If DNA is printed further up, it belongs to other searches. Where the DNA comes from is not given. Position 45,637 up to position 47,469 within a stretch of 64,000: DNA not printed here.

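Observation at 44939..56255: Self-contained corrinoid-dependent methylamine/betaine demethylation module wired to a DMG-dehydrogenase-like enzyme and ETF in an actinobacterium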

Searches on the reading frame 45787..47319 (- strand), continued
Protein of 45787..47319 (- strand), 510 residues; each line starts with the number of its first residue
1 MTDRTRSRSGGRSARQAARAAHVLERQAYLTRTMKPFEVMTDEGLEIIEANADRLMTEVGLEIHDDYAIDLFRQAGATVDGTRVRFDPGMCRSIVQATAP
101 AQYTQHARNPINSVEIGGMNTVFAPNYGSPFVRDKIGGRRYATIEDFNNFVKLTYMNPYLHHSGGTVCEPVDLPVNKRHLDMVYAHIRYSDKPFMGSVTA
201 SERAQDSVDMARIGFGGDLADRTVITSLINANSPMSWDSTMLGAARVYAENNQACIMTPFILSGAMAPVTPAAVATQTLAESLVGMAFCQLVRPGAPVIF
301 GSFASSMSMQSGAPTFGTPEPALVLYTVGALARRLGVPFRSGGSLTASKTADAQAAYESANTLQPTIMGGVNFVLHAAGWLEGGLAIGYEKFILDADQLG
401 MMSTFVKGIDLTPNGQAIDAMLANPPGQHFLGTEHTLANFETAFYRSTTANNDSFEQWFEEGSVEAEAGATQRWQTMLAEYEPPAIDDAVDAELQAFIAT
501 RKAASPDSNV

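Call 18: find_related_loci(query=window:45787-47319:-, collection=genome_contigs, flank=10000)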
Query window:45787-47319:- (510 aa) in genome_contigs; peptide patterns used: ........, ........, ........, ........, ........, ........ (x = any residue, [..] = any of these).
599 stretches matched a pattern (row limit reached: there are more); 555 encode a relative of the query (tblastn E <= 1e-3); the best 80 are kept; 80 distinct loci.
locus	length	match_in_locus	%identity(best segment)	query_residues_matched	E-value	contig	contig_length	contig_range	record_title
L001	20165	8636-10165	95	1-510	0e+0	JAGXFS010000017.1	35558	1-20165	MAG: Acidimicrobiia bacterium isolate LH_M20 k141_99716, whole genome shotgun sequence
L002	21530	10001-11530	93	1-510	0e+0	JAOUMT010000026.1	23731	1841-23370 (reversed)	MAG: Acidimicrobiia bacterium isolate 8_1_July_SF_Bin47 8_1_July_SF_Bin47_scaffold_648_c1, whole genome shotgun sequence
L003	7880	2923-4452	73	1-508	0e+0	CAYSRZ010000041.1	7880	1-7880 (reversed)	MAG TPA_asm: uncultured Acidimicrobium sp. isolate SRP193358_co1_309 genome assembly, contig: NODE_28377_length_7880_cov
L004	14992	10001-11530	73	1-508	0e+0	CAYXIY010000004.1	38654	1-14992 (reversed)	MAG TPA_asm: uncultured Acidimicrobium sp. isolate binchicken_co298_245 genome assembly, contig: NODE_1703_length_38654_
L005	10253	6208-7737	73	1-508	0e+0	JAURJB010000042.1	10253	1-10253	MAG: Acidimicrobiales bacterium isolate SFB_9D_100_35 NODE_42_length_10253_cov_2.708726, whole genome shotgun sequence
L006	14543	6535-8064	72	1-508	0e+0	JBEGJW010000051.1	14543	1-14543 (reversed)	MAG: Actinomycetota bacterium isolate NASQAN2015_172_F_bin.11 scaffold_485, whole genome shotgun sequence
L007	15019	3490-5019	72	1-508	0e+0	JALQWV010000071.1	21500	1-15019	MAG: Ilumatobacteraceae bacterium isolate HGH.25 HGH_336123, whole genome shotgun sequence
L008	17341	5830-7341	74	5-507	0e+0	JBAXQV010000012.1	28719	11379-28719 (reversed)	MAG: Actinomycetota bacterium isolate ELA566 MAG566_12, whole genome shotgun sequence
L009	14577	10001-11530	72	1-508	0e+0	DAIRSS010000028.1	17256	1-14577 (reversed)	MAG TPA_asm: Ilumatobacteraceae bacterium isolate CTOTU6238 NODE_349_length_17256_cov_12.328120, whole genome shotgun se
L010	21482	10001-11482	74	16-508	0e+0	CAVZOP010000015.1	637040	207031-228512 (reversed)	MAG: Ilumatobacteraceae bacterium isolate MFD02840.bin.2.276 genome assembly, contig: contig_8921, whole genome shotgun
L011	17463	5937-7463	71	1-508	0e+0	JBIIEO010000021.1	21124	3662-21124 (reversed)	MAG: Ilumatobacteraceae bacterium isolate ME2000-10-10pf_3300042337_group1_bin21 Rohwer_bin79_scaffold_1005_c1, whole ge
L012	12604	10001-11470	73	19-507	0e+0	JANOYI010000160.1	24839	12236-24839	MAG: Ilumatobacteraceae bacterium isolate VAR_83_metabat_148 VAR_83_k141_3623061, whole genome shotgun sequence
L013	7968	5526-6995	73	19-507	0e+0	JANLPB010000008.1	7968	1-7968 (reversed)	MAG: Ilumatobacteraceae bacterium isolate OTE_38_metabat_448 OTE_38_k141_3911391, whole genome shotgun sequence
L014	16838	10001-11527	70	1-508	0e+0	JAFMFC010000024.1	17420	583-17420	MAG: Ilumatobacteraceae bacterium isolate CPBay_Sum0_6L08_7 NODE_2039_length_17420_cov_6.677858, whole genome shotgun se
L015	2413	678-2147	72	19-507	0e+0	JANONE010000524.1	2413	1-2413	MAG: Ilumatobacteraceae bacterium isolate VAR_43_metabat_69 VAR_43_k141_4635317, whole genome shotgun sequence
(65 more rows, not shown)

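Call 34: search_dna_similar(query=window:45787-47319:-, collection=plasmids, mode=protein, max_evalue=1e-50, max_rows=25)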
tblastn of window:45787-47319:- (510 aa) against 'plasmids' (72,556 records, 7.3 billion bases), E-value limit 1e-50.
Records with a match: 182; places in all: 221; records where one place covers at least 80% of the query: 135.
Best place of each record, by identity: 60-80% 8; <60% 174.
By first word of the organism name: Sinorhizobium 117; Leisingera 17; Mesorhizobium 8; Cereibacter 8; Paracoccus 4; Rhizobium 4; Shinella 3; Ruegeria 3; Phyllobacterium 2; Aminobacter 2; and 13 more.
By predicted mobility (MOB-suite, as given by PLSDB): conjugative 73; non-mobilizable 65; mobilizable 44.
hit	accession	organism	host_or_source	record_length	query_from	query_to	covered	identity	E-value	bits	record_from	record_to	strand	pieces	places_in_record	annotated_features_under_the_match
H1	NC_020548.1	Azoarcus sp. KH32C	-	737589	29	510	95%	64.8%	0e+0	634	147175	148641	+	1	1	trimethylamine methyltransferase family protein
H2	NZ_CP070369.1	Paracoccus methylovorus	whole organism,grassland soil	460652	29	508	94%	62.2%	0e+0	597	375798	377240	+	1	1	trimethylamine methyltransferase family protein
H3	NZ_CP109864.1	Paracoccus aminovorans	bacteria,human fecal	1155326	29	508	94%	62.0%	0e+0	596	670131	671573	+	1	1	record has no annotation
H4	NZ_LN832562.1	Paracoccus aminovorans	-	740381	29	508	94%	61.8%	0e+0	596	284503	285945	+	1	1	trimethylamine methyltransferase family protein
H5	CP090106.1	Sinorhizobium meliloti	Medicago,Cell culture,Plant nodule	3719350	29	508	94%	61.0%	0e+0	595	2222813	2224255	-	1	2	trimethylamine methyltransferase family protein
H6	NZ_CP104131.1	Sinorhizobium sp. K101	Phaseolus vulgaris,cell ...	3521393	29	508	94%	61.0%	0e+0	595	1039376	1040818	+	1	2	none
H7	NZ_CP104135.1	Sinorhizobium sp. C101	Phaseolus vulgaris,cell ...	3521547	29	508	94%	61.0%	0e+0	595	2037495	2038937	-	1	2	none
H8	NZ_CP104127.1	Sinorhizobium sp. M103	Phaseolus vulgaris,cell ...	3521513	29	502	93%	61.3%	0e+0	592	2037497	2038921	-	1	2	none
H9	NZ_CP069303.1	Shinella sp. PSBB067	monoisolate,Minnesota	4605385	29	508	94%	59.8%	0e+0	590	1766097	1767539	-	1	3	none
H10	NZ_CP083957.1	Mesorhizobium sp. B1-1-8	cell culture,soil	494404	26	509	95%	55.1%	6e-177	559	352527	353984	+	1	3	trimethylamine methyltransferase family protein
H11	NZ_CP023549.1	Rhodobacter sp. CZR27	cell culture,paddy soil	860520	28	507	94%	54.8%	2e-170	540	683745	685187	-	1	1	trimethylamine methyltransferase family protein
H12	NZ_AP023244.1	Mesorhizobium sp. 113-3-3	Lotus japonicus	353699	34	507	93%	54.4%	3e-166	528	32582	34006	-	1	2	trimethylamine methyltransferase family protein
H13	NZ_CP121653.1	Rhizobium sp. CB3171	Calliandra calothyrsus,cell culture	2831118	29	507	94%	53.5%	4e-165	525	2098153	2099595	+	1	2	record has no annotation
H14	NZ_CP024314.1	Rhizobium sp. NXC24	Phaseolus vulgaris,cell culture,plant ...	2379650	29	507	94%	53.5%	1e-164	524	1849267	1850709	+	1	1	record has no annotation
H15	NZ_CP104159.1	Rhizobium sp. CB3060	Leucaena leucocephala,cell culture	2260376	29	507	94%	53.5%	1e-164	523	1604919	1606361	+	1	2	record has no annotation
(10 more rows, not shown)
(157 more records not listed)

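Call 36: get_annotated_region(hit=H5, flank=12000)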
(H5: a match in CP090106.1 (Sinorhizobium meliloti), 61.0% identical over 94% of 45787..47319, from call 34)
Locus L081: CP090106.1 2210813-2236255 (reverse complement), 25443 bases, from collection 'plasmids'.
description: Sinorhizobium meliloti strain Ak57 plasmid pSymB, complete sequence
organism: Sinorhizobium meliloti (NCBI taxid 382)
taxonomy: Bacteria; Pseudomonadota; Alphaproteobacteria; Hyphomicrobiales; Rhizobiaceae; Sinorhizobium; Sinorhizobium meliloti
host: -; source: Medicago,Cell culture,Plant nodule; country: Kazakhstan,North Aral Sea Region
typing (MOB-suite, as given by PLSDB): non-mobilizable
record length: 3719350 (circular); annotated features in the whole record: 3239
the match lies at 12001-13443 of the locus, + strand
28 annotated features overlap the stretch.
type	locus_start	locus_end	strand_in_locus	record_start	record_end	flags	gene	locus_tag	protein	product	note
CDS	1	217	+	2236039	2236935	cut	-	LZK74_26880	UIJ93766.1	LysR substrate-binding domain-containing protein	-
CDS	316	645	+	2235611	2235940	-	-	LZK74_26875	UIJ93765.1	metalloregulator ArsR/SmtB family transcription factor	-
CDS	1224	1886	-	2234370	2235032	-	-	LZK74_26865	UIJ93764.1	chloramphenicol phosphotransferase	-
CDS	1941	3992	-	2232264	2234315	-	-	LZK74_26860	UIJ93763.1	ASKHA domain-containing protein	-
CDS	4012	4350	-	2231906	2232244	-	-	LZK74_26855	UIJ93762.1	hypothetical protein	-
CDS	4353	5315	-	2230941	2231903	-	-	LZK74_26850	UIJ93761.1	methyltetrahydrofolate cobalamin methyltransferase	-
CDS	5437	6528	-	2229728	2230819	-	-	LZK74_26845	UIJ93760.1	methylenetetrahydrofolate reductase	-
CDS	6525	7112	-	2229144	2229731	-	-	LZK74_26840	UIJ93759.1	methylenetetrahydrofolate reductase C-terminal domain-containing protein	-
CDS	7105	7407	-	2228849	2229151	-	-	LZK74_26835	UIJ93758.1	virulence factor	-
CDS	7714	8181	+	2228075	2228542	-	-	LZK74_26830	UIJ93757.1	BA14K family protein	-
CDS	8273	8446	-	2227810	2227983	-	-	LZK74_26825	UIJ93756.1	hypothetical protein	-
CDS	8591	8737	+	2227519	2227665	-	-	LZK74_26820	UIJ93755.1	entericidin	-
CDS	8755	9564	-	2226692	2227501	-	-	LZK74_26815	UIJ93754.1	formyl transferase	-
CDS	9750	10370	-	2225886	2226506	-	-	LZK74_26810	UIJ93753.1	DUF1638 domain-containing protein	-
CDS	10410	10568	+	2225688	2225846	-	-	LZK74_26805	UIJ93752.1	entericidin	-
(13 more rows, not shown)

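Call 37: get_annotated_region(hit=H1, flank=12000)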
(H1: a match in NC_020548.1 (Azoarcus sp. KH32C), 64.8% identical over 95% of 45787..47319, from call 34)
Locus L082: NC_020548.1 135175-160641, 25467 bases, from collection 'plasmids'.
description: Azoarcus sp. KH32C plasmid pAZKH, complete sequence
organism: Azoarcus sp. KH32C (NCBI taxid 748247)
taxonomy: Bacteria; Pseudomonadota; Betaproteobacteria; Rhodocyclales; Zoogloeaceae; Azoarcus; Azoarcus sp. KH32C
host: -; source: -; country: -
typing (MOB-suite, as given by PLSDB): mobilizable; replicon rep_cluster_432; relaxase MOBP
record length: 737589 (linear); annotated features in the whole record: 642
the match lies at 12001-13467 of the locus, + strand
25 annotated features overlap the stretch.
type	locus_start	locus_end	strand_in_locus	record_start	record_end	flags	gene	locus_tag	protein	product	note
CDS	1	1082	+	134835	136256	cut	ppcB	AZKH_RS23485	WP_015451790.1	phenylphosphate carboxylase subunit beta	-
CDS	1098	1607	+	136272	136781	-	ppcD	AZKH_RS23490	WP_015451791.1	phenylphosphate carboxylase subunit delta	-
CDS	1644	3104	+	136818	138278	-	ppcA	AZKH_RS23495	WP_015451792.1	phenylphosphate carboxylase subunit alpha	-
CDS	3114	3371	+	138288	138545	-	ppcG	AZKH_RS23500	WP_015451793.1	phenylphosphate carboxylase subunit gamma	-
CDS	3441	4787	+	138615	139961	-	-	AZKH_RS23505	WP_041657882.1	UbiD family decarboxylase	-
CDS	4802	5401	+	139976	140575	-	-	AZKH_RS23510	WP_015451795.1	UbiX family flavin prenyltransferase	-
CDS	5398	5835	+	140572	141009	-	-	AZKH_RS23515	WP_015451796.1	DUF120 domain-containing protein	-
CDS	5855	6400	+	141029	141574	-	-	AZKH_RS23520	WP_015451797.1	NUDIX hydrolase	-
CDS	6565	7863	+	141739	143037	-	-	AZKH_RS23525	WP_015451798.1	AMP-binding protein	-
CDS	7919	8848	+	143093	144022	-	-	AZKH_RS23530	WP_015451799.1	transporter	-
CDS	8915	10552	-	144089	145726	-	-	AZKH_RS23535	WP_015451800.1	electron transfer flavoprotein-ubiquinone oxidoreductase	GO:0022900 - electron transport chain [Evidence IEA]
CDS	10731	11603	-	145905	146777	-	folD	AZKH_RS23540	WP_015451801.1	bifunctional methylenetetrahydrofolate dehydrogenase/methenyltetrahydrofolate cyclohydrolase FolD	-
CDS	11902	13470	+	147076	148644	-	-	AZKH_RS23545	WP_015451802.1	trimethylamine methyltransferase family protein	-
CDS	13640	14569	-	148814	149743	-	-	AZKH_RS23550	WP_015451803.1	choline ABC transporter substrate-binding protein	-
CDS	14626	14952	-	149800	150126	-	-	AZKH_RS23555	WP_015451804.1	multidrug efflux SMR transporter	-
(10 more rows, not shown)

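Call 46: search_protein_families(library=pfam, proteins=[L004:12447-13757:+, L004:13768-14763:+, L004:3470-4699:+, L004:2421-3404:+, L004:200-1366:-, L004:1293-2411:-], max_evalue=0.001)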
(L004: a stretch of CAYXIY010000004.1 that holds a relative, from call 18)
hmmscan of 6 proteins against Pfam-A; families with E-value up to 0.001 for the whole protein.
L004:12447-13757:+ (436 aa): 12 families
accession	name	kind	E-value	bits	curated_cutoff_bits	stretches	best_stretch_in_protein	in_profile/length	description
PF01266.30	DAO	-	5.7e-55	187.7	27.9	1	9-387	1-350/353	FAD dependent oxidoreductase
PF12831.13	FAD_oxidored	-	4e-11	43.3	27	2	9-56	1-48/416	FAD dependent oxidoreductase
PF00890.30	FAD_binding_2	-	1e-08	35.3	20.4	1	9-218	1-187/414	FAD binding domain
PF07992.20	Pyr_redox_2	-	1.4e-08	34.9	26.1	1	9-43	2-37/291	Pyridine nucleotide-disulphide oxidoreductase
PF00070.33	Pyr_redox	-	4.5e-07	30.7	22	0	10-42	2-34/82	Pyridine nucleotide-disulphide oxidoreductase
PF01494.25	FAD_binding_3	-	8.2e-07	29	22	0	8-39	2-33/349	FAD binding domain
PF13450.12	NAD_binding_8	-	1.6e-06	28.7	21.9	1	12-56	1-45/68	NAD(P)-binding Rossmann-like domain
PF01134.28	GIDA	-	4.5e-06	26.4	22.1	0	9-41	1-29/391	Glucose inhibited division protein A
PF03486.20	HI0933_like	-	8.4e-06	25.8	50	0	9-44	2-37/244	HI0933-like protein Rossmann domain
PF13738.12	Pyr_redox_3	-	0.00036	20.3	30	0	9-50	166-207/305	Pyridine nucleotide-disulphide oxidoreductase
PF01946.23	Thi4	-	0.00082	19.1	26.2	0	7-47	17-58/235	Thi4 family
PF02737.24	3HCDH_N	-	0.00094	19.6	22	0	10-38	2-30/180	3-hydroxyacyl-CoA dehydrogenase, NAD binding domain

L004:13768-14763:+ (331 aa): 1 family
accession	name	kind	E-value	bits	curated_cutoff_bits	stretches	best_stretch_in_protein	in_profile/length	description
PF02574.22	S-methyl_trans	-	2.5e-62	211.7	22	1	15-289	1-281/283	Homocysteine S-methyltransferase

L004:3470-4699:+ (409 aa): 0 families

L004:2421-3404:+ (327 aa): 1 family
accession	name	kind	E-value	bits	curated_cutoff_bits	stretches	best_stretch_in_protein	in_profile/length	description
PF04069.17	OpuAC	-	2.2e-39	136.1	21.2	1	47-316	2-256/257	Substrate binding domain of ABC-type glycine betaine transport system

L004:200-1366:- (388 aa): 0 families

L004:1293-2411:- (372 aa): 4 families
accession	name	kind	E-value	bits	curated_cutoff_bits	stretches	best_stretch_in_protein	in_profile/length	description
PF00005.33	ABC_tran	-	2.6e-34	119.2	25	1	77-224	2-136/137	ABC transporter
PF13304.12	AAA_21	-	6.2e-10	40.1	27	1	194-256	235-299/304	AAA domain, putative AbiEii toxin, Type IV TA system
PF13555.12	AAA_29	-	0.00018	21.6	27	1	81-120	17-55/61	P-loop containing region of AAA domain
PF13191.12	AAA_16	-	0.00053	21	32.6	0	84-113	22-51/167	AAA ATPase domain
